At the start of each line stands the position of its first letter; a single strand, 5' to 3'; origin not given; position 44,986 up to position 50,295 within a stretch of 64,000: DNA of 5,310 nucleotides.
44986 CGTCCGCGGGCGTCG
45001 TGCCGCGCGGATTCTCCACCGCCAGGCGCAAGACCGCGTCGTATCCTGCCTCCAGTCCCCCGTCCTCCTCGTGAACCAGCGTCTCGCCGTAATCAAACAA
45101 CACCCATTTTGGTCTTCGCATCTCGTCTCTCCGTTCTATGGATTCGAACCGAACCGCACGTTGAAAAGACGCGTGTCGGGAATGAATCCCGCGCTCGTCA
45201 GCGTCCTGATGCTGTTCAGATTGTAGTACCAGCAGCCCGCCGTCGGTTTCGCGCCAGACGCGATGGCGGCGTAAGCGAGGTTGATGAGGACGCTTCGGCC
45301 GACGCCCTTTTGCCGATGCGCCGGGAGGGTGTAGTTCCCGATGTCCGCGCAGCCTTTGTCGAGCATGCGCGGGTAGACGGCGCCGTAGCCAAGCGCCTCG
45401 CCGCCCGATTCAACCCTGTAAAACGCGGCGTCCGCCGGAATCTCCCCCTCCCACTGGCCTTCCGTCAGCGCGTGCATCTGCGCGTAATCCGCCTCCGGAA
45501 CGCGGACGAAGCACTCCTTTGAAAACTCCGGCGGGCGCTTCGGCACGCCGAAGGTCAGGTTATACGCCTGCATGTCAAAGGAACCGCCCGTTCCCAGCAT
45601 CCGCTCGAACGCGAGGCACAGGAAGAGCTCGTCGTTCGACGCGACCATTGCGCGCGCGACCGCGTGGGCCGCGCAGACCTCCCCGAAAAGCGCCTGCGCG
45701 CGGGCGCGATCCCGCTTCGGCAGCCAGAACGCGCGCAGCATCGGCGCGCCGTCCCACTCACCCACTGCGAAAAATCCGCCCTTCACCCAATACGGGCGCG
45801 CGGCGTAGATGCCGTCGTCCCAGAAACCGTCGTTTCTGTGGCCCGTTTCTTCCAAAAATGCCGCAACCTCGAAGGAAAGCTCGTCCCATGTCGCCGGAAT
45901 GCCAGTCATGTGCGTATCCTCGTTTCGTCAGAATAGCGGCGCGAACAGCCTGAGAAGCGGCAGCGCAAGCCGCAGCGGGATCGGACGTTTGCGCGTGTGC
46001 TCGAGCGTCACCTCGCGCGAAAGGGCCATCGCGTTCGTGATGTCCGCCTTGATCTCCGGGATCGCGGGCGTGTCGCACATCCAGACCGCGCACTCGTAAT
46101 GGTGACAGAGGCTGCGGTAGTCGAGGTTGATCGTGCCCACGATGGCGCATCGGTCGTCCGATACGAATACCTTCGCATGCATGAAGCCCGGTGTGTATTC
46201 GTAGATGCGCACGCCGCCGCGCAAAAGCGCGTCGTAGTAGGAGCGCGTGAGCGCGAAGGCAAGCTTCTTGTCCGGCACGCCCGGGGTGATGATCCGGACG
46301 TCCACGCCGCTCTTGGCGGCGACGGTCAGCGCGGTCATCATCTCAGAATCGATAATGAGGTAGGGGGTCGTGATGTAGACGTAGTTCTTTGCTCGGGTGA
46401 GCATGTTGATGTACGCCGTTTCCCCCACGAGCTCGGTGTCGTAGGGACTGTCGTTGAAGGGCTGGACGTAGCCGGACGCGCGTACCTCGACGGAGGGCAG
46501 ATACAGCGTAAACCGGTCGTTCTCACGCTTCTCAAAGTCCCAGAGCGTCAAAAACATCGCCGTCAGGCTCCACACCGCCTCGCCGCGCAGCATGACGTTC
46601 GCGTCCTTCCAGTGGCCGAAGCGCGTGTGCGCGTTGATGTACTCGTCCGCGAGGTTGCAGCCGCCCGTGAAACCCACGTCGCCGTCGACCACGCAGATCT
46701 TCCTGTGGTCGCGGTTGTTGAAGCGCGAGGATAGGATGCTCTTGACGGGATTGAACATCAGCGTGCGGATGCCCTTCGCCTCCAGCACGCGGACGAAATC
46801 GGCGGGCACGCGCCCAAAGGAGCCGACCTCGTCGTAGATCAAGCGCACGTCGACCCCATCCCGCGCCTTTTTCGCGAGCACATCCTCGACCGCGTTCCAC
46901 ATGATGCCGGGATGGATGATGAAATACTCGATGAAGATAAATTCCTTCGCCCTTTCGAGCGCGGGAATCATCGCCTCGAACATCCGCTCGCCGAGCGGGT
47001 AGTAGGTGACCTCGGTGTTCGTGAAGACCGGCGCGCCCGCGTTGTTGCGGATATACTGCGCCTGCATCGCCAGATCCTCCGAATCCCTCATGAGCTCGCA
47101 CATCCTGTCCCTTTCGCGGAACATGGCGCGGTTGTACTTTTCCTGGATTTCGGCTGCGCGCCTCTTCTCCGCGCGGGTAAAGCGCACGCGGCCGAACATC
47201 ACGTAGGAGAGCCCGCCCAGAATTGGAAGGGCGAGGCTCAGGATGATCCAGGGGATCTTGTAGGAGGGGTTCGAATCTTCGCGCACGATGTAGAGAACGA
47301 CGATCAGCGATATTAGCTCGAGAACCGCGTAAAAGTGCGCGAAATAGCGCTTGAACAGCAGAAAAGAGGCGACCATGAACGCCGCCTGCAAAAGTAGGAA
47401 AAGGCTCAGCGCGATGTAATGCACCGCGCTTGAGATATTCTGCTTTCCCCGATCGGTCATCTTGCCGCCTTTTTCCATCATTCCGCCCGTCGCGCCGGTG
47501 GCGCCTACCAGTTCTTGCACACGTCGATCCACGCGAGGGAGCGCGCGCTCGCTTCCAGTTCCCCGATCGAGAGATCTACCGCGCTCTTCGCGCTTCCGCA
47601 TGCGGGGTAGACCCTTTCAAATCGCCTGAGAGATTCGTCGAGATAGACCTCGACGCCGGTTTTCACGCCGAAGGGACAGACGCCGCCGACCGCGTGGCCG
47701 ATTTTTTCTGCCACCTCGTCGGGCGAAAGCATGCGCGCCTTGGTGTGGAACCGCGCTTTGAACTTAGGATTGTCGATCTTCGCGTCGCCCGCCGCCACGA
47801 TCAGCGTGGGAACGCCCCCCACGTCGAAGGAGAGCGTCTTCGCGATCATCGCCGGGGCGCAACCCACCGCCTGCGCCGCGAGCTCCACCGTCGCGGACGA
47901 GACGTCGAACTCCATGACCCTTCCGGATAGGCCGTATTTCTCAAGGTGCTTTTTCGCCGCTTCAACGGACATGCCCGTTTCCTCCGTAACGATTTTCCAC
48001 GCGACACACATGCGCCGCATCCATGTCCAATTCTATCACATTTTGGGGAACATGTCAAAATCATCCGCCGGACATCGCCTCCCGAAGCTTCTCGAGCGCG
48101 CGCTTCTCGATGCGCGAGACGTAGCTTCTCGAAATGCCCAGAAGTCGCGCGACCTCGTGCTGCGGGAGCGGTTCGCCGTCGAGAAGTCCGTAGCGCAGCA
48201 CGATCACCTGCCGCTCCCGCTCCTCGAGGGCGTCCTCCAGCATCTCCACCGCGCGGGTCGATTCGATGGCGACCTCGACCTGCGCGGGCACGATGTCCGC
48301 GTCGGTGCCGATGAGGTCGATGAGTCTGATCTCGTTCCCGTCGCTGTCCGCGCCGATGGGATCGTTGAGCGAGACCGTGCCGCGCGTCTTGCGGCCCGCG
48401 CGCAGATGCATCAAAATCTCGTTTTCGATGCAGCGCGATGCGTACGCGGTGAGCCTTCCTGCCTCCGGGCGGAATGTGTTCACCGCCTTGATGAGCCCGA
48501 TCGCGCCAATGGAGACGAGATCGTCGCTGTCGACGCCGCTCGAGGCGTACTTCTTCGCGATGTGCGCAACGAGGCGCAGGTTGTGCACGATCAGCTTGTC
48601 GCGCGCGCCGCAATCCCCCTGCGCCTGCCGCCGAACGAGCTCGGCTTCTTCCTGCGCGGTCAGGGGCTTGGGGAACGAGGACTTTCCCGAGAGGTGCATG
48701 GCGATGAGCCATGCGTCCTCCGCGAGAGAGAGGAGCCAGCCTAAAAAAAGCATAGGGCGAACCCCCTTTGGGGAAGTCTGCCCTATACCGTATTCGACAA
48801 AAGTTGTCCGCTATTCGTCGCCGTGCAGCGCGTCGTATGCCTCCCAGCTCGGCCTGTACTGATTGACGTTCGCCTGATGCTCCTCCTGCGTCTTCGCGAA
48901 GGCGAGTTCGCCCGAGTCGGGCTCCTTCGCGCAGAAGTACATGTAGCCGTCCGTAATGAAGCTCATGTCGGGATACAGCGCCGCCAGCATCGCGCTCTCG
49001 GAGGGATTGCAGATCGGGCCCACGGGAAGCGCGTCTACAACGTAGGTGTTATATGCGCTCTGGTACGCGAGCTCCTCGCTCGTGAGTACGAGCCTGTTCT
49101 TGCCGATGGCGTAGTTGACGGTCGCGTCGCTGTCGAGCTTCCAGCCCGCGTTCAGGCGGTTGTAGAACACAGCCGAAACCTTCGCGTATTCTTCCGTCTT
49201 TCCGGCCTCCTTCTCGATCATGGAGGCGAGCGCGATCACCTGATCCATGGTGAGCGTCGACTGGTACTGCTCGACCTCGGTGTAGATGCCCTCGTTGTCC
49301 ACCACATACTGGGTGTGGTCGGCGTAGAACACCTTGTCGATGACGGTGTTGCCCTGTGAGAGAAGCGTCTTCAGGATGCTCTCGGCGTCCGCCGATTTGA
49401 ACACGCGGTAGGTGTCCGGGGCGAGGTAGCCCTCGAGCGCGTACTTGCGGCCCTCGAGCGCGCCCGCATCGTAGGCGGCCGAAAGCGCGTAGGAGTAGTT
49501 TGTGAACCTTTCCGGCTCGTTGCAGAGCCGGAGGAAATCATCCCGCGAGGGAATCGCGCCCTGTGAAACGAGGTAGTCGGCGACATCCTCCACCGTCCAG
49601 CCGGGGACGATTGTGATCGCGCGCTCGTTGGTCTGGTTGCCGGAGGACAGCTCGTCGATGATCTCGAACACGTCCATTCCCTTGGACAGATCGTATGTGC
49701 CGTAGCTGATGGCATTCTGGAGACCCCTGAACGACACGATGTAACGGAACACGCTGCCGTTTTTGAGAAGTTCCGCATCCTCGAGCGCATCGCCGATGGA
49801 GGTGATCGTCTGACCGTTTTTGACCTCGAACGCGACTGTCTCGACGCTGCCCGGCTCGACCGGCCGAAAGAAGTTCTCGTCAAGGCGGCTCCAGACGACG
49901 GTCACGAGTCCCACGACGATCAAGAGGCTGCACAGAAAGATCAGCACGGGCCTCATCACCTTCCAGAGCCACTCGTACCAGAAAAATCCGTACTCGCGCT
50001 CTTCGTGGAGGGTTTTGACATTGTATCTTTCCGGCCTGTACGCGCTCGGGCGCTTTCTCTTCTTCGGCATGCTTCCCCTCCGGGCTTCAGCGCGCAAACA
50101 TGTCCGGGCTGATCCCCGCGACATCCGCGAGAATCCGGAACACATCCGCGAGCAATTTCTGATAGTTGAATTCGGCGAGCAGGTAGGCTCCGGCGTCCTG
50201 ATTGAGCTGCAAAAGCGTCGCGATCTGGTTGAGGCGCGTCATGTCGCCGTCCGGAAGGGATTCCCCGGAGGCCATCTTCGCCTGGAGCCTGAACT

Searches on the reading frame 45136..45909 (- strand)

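Call 78: search_protein_families(library=pfam, proteins=[window:45136-45909:-], max_evalue=0.001)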
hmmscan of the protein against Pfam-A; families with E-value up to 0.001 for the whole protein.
window:45136-45909:- (257 aa): 2 families
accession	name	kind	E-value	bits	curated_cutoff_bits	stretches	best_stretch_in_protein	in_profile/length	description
PF18015.7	Acetyltransf_19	-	5.3e-11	43.2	23.8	1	15-102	9-98/113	Acetyltransferase (GNAT) domain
PF00583.31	Acetyltransf_1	-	8.7e-07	29.7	20.7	1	155-242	28-116/116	Acetyltransferase (GNAT) family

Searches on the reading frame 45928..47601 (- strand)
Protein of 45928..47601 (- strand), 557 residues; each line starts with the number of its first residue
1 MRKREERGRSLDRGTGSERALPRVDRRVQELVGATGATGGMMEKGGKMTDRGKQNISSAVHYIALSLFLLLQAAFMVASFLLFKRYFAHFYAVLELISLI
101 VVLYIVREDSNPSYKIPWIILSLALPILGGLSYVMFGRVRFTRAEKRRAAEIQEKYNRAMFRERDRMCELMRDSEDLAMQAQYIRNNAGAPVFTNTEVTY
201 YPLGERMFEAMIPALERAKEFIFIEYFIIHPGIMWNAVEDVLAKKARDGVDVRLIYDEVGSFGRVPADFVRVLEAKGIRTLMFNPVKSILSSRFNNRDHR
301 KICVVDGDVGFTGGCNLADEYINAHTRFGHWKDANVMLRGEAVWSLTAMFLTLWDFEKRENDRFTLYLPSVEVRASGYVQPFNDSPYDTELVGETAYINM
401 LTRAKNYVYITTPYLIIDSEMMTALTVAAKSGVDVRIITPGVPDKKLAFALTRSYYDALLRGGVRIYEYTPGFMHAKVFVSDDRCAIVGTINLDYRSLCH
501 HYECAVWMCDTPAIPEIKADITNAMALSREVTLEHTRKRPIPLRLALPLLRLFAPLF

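Call 78: search_protein_families(library=pfam, proteins=[window:45928-47601:-], max_evalue=0.001)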
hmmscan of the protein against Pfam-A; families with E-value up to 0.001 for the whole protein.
window:45928-47601:- (557 aa): 3 families
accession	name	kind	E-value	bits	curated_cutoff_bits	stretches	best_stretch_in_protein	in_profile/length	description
PF13091.12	PLDc_2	-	2.3e-37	128.2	27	2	397-520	1-127/132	PLD-like domain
PF00614.28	PLDc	-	6.1e-15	54.9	21.9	2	471-497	2-28/28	Phospholipase D Active site motif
PF13396.11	PLDc_N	-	2.4e-11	43.9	23.3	1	97-138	2-42/42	Phospholipase_D-nuclease N-terminal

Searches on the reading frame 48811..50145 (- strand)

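Call 78: search_protein_families(library=pfam, proteins=[window:48811-50145:-], max_evalue=0.001)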
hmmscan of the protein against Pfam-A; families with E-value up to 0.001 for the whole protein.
window:48811-50145:- (444 aa): 1 family
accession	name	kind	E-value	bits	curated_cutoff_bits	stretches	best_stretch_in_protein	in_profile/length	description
PF02618.21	YceG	-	2.1e-78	264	32.4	1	106-429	1-275/275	YceG-like family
